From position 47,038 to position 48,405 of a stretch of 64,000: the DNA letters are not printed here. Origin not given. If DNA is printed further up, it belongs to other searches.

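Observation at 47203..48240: Full-length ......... intein splits the Walker A lysine-threonine of a phage SF2 helicase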

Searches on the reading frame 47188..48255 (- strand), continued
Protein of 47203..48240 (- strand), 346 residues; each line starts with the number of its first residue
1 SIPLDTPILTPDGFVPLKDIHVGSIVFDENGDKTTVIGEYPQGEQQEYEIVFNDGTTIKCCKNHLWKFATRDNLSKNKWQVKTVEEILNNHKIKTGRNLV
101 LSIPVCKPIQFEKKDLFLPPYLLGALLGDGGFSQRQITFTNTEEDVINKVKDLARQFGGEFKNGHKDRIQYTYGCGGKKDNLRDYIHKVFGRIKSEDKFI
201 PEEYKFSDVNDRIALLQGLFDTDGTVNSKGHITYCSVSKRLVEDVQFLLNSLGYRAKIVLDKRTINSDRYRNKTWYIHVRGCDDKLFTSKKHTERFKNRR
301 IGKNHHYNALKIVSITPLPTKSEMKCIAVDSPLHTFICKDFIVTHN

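Call 77: search_protein_representatives(protein=window:47203-48240:-)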
Query: 346 residues. Proteins with E-value up to 0.001 (for the whole library): 20019; up to 1e-10: 13192; up to 1e-30: 3890. The best 150 are listed.
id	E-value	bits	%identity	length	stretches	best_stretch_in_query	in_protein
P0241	9.8e-168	574.1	74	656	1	1-346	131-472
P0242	1.1e-118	412.8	55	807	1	2-346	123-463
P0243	1.6e-107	376.1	53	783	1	2-346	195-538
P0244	9.4e-103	360.4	31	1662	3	5-346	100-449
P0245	1.4e-89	317.1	35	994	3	3-346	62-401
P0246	5.6e-89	315.1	34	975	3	2-346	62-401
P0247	9.0e-87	307.8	37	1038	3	3-346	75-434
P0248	2.2e-86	306.6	30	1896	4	4-346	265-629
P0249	8.4e-85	301.4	46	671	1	2-346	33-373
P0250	2.6e-83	296.5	32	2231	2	2-346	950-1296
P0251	1.2e-82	294.3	34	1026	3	3-346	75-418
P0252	1.3e-81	290.9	37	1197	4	3-152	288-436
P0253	6.9e-80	285.2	35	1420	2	2-346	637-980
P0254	1.2e-79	284.4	33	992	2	3-346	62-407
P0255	2.5e-79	283.4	33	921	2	1-346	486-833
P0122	4.2e-74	266.2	67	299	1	2-173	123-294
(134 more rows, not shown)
